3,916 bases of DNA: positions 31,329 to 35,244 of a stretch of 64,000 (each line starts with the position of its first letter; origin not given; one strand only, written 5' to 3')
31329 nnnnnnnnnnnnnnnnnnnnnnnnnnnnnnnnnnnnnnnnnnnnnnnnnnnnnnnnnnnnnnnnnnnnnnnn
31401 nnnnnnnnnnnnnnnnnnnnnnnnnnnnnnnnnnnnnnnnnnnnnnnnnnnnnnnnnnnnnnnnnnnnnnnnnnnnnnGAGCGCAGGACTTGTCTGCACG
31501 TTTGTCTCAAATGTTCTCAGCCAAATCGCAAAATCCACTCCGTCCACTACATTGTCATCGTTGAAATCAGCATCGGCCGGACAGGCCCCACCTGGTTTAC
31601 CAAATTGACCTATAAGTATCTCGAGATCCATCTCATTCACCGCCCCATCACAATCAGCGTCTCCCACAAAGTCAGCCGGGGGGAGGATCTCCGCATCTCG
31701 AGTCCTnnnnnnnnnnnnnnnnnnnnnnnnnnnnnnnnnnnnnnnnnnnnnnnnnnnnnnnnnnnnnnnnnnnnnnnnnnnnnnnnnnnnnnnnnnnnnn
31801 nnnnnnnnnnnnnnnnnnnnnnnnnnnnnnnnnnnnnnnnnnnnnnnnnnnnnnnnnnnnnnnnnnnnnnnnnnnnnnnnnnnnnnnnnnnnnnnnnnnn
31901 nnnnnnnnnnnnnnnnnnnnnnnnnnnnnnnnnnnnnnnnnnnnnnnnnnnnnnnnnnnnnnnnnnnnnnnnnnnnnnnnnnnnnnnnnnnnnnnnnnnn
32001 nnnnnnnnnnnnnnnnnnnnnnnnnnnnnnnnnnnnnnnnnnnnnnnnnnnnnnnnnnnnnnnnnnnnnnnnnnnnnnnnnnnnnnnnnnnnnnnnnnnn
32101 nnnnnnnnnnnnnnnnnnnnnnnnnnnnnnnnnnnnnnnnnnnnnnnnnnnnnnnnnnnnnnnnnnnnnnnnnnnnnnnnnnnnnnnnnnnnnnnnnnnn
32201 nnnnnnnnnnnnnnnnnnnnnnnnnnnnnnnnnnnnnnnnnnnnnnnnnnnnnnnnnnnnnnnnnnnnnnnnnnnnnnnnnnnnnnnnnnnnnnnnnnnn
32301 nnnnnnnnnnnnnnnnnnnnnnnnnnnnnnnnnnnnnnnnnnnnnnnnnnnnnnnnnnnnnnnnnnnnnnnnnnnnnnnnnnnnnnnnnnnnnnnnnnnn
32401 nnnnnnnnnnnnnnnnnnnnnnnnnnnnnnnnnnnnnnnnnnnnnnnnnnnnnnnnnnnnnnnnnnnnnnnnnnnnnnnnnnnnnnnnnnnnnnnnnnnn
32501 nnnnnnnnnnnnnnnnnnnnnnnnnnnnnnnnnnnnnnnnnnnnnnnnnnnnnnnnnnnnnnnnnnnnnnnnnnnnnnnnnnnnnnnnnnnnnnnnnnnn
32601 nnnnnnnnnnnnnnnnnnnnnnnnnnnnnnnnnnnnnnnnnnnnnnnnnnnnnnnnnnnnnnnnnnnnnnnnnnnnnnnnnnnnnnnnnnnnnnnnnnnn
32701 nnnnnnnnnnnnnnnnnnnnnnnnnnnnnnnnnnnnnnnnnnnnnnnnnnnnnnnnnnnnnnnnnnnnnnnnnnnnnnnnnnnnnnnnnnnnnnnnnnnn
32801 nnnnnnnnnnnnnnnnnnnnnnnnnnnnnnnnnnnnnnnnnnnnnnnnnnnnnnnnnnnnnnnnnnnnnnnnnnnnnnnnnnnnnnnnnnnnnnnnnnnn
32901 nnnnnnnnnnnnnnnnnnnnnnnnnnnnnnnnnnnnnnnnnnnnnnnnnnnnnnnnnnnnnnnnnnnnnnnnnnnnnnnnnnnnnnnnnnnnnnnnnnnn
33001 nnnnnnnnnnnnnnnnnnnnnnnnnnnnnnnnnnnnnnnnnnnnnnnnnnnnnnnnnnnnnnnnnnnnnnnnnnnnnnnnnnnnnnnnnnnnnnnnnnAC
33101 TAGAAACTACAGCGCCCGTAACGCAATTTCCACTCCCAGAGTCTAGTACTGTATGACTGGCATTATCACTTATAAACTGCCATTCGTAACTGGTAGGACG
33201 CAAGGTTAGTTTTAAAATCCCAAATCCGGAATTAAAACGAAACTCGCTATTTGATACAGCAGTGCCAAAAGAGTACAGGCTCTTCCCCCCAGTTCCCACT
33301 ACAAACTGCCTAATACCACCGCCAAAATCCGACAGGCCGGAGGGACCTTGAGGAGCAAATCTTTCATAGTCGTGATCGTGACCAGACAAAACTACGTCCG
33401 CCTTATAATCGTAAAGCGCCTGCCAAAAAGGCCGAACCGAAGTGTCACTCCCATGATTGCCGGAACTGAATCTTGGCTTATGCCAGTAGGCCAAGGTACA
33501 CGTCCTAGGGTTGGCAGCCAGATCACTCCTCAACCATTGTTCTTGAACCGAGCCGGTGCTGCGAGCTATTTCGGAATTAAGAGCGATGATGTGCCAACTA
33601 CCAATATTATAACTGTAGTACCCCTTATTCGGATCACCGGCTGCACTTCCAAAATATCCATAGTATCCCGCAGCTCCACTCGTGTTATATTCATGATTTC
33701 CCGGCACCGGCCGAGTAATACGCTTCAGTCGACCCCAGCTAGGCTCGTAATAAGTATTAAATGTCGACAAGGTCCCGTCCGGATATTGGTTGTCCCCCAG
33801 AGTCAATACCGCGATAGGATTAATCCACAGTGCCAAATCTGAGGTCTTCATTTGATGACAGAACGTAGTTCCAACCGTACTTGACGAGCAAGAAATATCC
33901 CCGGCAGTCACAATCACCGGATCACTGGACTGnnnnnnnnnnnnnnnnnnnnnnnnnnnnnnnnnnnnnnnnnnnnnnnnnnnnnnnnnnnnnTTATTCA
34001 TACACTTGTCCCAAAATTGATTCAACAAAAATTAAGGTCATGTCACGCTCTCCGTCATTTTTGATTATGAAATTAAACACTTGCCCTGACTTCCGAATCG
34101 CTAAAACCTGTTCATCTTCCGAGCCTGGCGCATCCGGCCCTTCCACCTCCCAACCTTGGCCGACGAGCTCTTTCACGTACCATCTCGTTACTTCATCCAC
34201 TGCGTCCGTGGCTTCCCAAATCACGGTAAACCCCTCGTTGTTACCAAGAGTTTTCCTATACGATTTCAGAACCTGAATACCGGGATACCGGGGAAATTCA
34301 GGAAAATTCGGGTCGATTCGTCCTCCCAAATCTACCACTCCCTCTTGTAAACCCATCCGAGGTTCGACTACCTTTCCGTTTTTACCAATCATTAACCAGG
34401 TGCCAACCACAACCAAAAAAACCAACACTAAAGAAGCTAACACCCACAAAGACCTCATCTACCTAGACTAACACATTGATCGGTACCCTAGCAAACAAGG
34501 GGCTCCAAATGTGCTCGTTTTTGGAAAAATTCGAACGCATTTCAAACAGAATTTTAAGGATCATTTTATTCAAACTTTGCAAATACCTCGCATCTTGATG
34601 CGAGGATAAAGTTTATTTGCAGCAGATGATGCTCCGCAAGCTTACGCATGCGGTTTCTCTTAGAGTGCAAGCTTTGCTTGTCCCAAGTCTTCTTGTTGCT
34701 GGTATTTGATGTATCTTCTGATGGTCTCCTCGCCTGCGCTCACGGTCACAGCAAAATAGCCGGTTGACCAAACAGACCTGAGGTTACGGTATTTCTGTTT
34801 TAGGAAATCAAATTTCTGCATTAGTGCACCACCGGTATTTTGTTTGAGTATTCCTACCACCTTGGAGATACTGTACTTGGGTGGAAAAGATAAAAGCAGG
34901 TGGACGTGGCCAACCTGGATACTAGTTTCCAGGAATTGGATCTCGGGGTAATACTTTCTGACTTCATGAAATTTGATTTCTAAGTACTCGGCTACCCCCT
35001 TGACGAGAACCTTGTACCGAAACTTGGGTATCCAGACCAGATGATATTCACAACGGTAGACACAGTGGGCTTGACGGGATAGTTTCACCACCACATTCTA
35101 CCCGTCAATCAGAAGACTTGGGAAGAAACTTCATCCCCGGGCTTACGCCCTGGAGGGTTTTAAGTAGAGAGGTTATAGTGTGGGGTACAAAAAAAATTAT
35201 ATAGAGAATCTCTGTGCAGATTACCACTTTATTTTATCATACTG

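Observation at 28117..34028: Tandem giant surface metallophosphoesterases carrying a cohesin-like module in one and dockerin-like Ca-binding repeats in the other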

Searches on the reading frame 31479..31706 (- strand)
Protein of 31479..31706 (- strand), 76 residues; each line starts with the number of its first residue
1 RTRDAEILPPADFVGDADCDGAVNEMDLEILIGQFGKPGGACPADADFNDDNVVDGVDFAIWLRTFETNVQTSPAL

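Call 6: search_protein_families(library=pfam, proteins=[window:31479-31706:-], max_evalue=10)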
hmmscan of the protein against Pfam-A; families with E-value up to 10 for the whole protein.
seq(76 aa): 1 family
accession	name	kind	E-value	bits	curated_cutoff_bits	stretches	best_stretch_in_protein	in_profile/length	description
PF00404.24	Dockerin_1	-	8.6e-06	26.3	22.9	2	15-61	2-51/57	Dockerin type I domain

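Call 19: search_solved_structures(query=window:31479-31706:-, max_evalue=10, show_alignments=3)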
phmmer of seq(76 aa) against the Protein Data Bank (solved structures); distinct sequences matched with E-value up to 10: 14.
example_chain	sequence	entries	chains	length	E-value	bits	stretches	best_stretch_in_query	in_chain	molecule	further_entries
2y3n_B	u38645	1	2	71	0.00074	23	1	14-66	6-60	CELLULOSOMAL FAMILY-48 PROCESSIVE GLYCOSIDE HYDROLASE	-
2mte_A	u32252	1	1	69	0.091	16.4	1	13-74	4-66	Cellulose 1,4-beta-cellobiosidase (reducing end) CelS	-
1daq_A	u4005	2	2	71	0.094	16.3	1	13-74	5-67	ENDOGLUCANASE SS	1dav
2sas_A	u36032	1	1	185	0.2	15.3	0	11-49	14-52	SARCOPLASMIC CALCIUM-BINDING PROTEIN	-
6sjw_A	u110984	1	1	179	0.22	15.1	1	28-62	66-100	Iron-regulated protein FrpC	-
6sjx_A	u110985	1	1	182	0.22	15.1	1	28-62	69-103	Iron-regulated protein FrpC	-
6kg9_A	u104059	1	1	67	0.37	14.4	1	13-67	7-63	And cellulose-binding endoglucanase family 9 CelL ortholog dockerin domain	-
4fl4_A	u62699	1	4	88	0.66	13.6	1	13-64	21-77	Glycoside hydrolase family 9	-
5m2o_B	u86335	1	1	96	0.86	13.3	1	10-40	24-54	Group I Dockerin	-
6kgc_B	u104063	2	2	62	1.1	12.9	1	13-63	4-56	And cellulose-binding endoglucanase family 9 CelL ortholog dockerin domain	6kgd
6kge_D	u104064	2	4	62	1.2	12.7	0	46-64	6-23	And cellulose-binding endoglucanase family 9 CelL ortholog dockerin domain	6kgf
8ajy_B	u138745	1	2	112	1.4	12.6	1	12-61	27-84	Dockerin from ScaH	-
2vn5_B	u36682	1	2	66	1.8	12.3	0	46-60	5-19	ENDOGLUCANASE A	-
4dh2_B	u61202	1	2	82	2.6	11.7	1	13-60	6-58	Dockerin type 1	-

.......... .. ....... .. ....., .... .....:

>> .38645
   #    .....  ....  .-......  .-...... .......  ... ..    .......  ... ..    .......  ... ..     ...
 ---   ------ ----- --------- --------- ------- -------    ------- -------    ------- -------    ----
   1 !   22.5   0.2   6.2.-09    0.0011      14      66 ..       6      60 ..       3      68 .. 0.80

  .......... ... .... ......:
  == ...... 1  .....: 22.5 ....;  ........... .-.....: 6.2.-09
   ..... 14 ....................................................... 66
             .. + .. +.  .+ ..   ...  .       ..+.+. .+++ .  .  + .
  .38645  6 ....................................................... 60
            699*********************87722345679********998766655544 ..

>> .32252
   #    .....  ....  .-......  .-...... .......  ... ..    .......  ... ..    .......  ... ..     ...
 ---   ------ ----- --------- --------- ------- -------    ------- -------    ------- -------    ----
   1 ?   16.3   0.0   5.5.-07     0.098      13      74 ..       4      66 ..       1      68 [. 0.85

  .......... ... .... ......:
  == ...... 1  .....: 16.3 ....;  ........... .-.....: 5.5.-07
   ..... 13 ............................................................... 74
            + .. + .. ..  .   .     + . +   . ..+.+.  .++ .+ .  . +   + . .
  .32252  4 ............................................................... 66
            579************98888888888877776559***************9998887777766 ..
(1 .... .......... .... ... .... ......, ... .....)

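Call 82: predict_structure(alignment_id=A5)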
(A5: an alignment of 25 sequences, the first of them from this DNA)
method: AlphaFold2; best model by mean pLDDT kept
length: 76 residues; sequences in the alignment: 25
mean_pLDDT: 80.8   pTM: 0.68
mean pLDDT of the five models: 80.8, 80.6, 80.4, 79.3, 78.2
residues with pLDDT >= 90: 39; 70-90: 15; 50-70: 18; < 50: 4
segments of 3 or more residues with pLDDT < 50: none
pLDDT, mean of each block of 10 residues (from residue 1): 55 82 92 91 80 95 87 53
secondary structure, 60 per line:
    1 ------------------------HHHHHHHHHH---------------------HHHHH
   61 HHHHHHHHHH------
elements in order: H25-34 H56-70

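Call 84: fold_search(model_id=the predicted structure, library=pdb)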
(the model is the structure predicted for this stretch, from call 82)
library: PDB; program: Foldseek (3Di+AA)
matches with E <= 10: 21; with E <= 0.001: 0
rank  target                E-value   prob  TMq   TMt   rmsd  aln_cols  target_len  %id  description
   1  2y3n_B                1.4e-02  1.00  0.61  0.76   1.5        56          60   34  Type II cohesin-dockerin domain from Bacteroides cellolosolvens (released 2012-01-11)
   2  5k39_B                1.1e-01  0.95  0.48  0.26   4.3        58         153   28  THE TYPE II COHESIN DOCKERIN COMPLEX FROM CLOSTRIDIUM THERMOCELLUM (released 2017-03-29)
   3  3kcp_A                2.0e-01  0.97  0.54  0.15   3.9        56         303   25  Crystal structure of interacting Clostridium thermocellum multimodular components (released 2010-02-09)
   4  4fl4_D                2.3e-01  0.90  0.49  0.55   4.1        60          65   32  Scaffoldin conformation and dynamics revealed by a ternary complex from the Clostridium thermocellum cellulosome (released 2012-06-27)
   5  5m0y_B                3.6e-01  0.85  0.46  0.24   3.6        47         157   32  Crystal Structure of the CohScaA-XDocCipB type II complex from Clostridium thermocellum at 1.5Angstrom resolution (released 2017-09-06)
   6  6kgf_D                5.4e-01  0.85  0.55  0.65   4.1        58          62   26  Crystal structure of CaDoc0917(R16D)-CaCohA2 complex at pH 8.2 (released 2020-07-08)
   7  5g5d_B                5.8e-01  0.77  0.47  0.24   4.0        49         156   22  Crystal Structure of the CohScaC2-XDocCipA type II complex from Clostridium thermocellum (released 2017-04-05)
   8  2vn5_B                6.1e-01  0.80  0.51  0.65   3.5        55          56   29  The Clostridium cellulolyticum dockerin displays a dual binding mode for its cohesin partner (released 2008-05-20)
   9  4u3s_B                6.1e-01  0.72  0.46  0.24   4.1        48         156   25  Crystal structure of Coh3ScaB-XDoc_M1ScaA complex: A N-terminal interface mutant of type II Cohesin-X-Dockerin complex (released 2015-07-29)
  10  2vn5_D                6.6e-01  0.75  0.50  0.64   3.6        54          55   30  The Clostridium cellulolyticum dockerin displays a dual binding mode for its cohesin partner (released 2008-05-20)
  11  2vn6_B                8.5e-01  0.57  0.49  0.56   4.3        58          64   29  The Clostridium cellulolyticum dockerin displays a dual binding mode for its cohesin partner (released 2008-05-13)
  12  2ccl_B                9.1e-01  0.69  0.52  0.61   3.8        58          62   22  THE S45A, T46A MUTANT OF THE TYPE I COHESIN-DOCKERIN COMPLEX FROM THE CELLULOSOME OF CLOSTRIDIUM THERMOCELLUM (released 2007-02-13)
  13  2mte_MODEL_1_A        9.1e-01  0.63  0.51  0.55   4.0        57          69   30  Solution structure of Doc48S (released 2014-10-15)
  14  5lxv_B                9.7e-01  0.77  0.56  0.63   2.7        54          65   28  Crystal structure of Ruminococcus flavefaciens scaffoldin C cohesin in complex with a dockerin from an uncharacterized (released 2016-10-19)
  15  4fl4_C                1.2e+00  0.66  0.53  0.15   4.0        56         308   25  Scaffoldin conformation and dynamics revealed by a ternary complex from the Clostridium thermocellum cellulosome (released 2012-06-27)
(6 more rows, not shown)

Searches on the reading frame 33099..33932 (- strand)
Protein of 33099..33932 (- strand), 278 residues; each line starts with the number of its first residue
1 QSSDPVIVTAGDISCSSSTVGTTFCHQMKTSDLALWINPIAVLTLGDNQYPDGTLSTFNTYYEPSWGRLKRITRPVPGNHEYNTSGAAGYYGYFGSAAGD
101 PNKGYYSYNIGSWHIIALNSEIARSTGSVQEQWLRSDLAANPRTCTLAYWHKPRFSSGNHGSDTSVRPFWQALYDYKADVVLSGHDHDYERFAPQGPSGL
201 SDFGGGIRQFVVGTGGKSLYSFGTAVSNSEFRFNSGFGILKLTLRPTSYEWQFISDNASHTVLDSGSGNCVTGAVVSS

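Call 51: search_solved_structures(query=window:33099-33932:-, max_evalue=1)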
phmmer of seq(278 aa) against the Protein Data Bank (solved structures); distinct sequences matched with E-value up to 1: 16.
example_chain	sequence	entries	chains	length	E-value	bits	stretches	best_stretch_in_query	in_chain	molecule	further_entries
6gja_A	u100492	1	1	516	1e-08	38.1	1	75-193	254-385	Purple acid phosphatase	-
6git_A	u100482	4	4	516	1e-08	38.1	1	61-193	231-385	Purple acid phosphatase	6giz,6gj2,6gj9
6hwr_D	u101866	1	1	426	4.3e-07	32.8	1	97-192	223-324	Fe(3+)-Zn(2+) purple acid phosphatase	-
8brn_A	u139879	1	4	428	4.4e-07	32.7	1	97-192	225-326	Fe(3+)-Zn(2+) purple acid phosphatase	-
1kbp_A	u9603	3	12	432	4.5e-07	32.7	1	97-192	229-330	PURPLE ACID PHOSPHATASE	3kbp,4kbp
4dhl_A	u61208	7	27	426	4.6e-07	32.7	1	97-192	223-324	Purple acid phosphatase | Fe(3+)-Zn(2+) purple acid phosphatase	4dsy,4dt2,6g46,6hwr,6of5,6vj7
2qfp_A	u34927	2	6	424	5.3e-07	32.5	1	97-192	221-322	Purple acid phosphatase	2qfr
6ofd_A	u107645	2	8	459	5.7e-07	32.4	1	97-192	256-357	Fe(3+)-Zn(2+) purple acid phosphatase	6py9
1xzw_A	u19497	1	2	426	0.00039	23.1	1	77-192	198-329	purple acid phosphatase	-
3zk4_A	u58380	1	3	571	0.00049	22.8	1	43-244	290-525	DIPHOSPHONUCLEOTIDE PHOSPHATASE 1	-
1ute_A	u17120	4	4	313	0.0095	18.5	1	129-200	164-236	PROTEIN (II PURPLE ACID PHOSPHATASE) | Tartrate-resistant acid phosphatase type 5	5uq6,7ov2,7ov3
1qfc_A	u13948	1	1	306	0.011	18.3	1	120-199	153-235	PROTEIN (PURPLE ACID PHOSPHATASE)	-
7ov8_A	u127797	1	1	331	0.011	18.3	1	129-200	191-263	Tartrate-resistant acid phosphatase type 5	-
1qhw_A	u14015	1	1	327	0.013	18.1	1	120-199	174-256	PROTEIN (PURPLE ACID PHOSPHATASE)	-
2bq8_X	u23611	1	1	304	0.023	17.3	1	129-199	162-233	TARTRATE-RESISTANT ACID PHOSPHATASE TYPE 5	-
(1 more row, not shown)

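Call 95: find_related_loci(query=A6, collection=genome_contigs, flank=6000)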
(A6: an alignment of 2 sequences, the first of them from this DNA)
Query A6 (228 aa) in genome_contigs; peptide patterns used: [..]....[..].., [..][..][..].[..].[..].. (x = any residue, [..] = any of these).
599 stretches matched a pattern (row limit reached: there are more); 587 encode a relative of the query (tblastn E <= 1e-3); the best 80 are kept; 80 distinct loci.
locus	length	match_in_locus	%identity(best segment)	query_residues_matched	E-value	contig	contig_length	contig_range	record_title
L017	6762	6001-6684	65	1-228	1e-99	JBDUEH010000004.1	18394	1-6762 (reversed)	MAG: Gemmatimonadales bacterium isolate cluster4_bin.90 NODE_5820_length_18394_cov_8.589127, whole genome shotgun sequen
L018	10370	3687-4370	63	1-228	4e-98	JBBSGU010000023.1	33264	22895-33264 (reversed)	MAG: Gemmatimonadales bacterium isolate LS2_sbin.48 LS2_sbin.48_K_823126_L_33264_cov_26.8450, whole genome shotgun seque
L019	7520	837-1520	62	1-228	7e-96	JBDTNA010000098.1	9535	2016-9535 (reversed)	MAG: Gemmatimonadales bacterium isolate cluster3_bin.139 NODE_33521_length_9535_cov_5.655696, whole genome shotgun seque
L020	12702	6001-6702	65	1-228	1e-95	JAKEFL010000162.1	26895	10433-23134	MAG: Anaerolineae bacterium isolate PMV_2.79 PMV_2.79.k101_1034656, whole genome shotgun sequence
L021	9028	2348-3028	62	1-228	2e-94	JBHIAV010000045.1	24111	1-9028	MAG: Gemmatimonadota bacterium isolate K_2_bin.6 NODE_835_length_24111_cov_9.921225, whole genome shotgun sequence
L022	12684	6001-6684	60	1-228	3e-92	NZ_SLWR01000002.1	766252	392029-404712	Kribbella antiqua strain VKM Ac-2541 Ga0310564_102, whole genome shotgun sequence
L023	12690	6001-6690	61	1-228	4e-91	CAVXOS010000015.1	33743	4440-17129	MAG: uncultured Gaiellaceae bacterium isolate MFD00392.bin.2.55 genome assembly, contig: contig_81555, whole genome shot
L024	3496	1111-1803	59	1-228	6e-92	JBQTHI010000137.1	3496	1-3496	MAG: Actinomycetota bacterium isolate SAW185 c_000000478857, whole genome shotgun sequence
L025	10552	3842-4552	60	1-228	8e-91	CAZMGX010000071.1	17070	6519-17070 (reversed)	MAG TPA_asm: uncultured Gemmatimonas sp. isolate SRP302895_co1_448 genome assembly, contig: NODE_6323_length_17070_cov_5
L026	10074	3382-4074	60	1-228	2e-90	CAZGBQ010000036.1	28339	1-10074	MAG TPA_asm: uncultured Acidobacteriaceae bacterium isolate binchicken_co185_171 genome assembly, contig: NODE_2117_leng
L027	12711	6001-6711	57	1-228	1e-89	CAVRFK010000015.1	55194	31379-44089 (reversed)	MAG: uncultured Gemmatimonadales bacterium isolate MFD04935.bin.2.102 genome assembly, contig: contig_22916, whole genom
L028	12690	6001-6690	60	1-228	8e-89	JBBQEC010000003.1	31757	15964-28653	MAG: Candidatus Limnocylindrales bacterium isolate Co_metawrap_1127 Cmw_1127_k141_16490866_length_31757_cov_10.9975, who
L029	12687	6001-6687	59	1-228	9e-89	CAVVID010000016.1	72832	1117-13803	MAG: uncultured Actinomycetota bacterium isolate MFD02840.bin.3.103 genome assembly, contig: contig_19657, whole genome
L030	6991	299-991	59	2-228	2e-88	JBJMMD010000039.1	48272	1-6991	MAG: Thermomicrobiales bacterium isolate 12C16O_72h_100_P16_coass_bin_33 k141_4195312, whole genome shotgun sequence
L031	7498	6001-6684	59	1-228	1e-88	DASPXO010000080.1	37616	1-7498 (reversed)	MAG TPA_asm: Gemmatimonadales bacterium isolate SMAG_U11569 k141_320238, whole genome shotgun sequence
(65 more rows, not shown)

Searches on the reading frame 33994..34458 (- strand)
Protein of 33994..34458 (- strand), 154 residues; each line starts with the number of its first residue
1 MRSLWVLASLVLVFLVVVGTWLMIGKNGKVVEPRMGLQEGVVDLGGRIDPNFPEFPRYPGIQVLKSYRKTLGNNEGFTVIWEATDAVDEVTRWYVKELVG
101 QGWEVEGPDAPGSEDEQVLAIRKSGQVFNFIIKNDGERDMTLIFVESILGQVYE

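Call 18: search_protein_families(library=pfam, proteins=[window:33994-34458:-], max_evalue=0.01)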
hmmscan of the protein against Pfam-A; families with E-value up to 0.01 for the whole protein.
window:33994-34458:- (154 aa): 0 families

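Call 80: search_protein_families(library=pfam, proteins=[window:33994-34458:-], max_evalue=1)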
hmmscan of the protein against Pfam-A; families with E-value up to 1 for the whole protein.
window:33994-34458:- (154 aa): 0 families

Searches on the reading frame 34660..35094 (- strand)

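Call 18: search_protein_families(library=pfam, proteins=[window:34660-35094:-], max_evalue=0.01)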
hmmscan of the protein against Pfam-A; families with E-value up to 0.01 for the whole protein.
window:34660-35094:- (144 aa): 1 family
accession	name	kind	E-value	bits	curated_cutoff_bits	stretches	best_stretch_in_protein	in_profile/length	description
PF01797.21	Y1_Tnp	-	8.1e-28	97.4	23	1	11-132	1-121/121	Transposase IS200 like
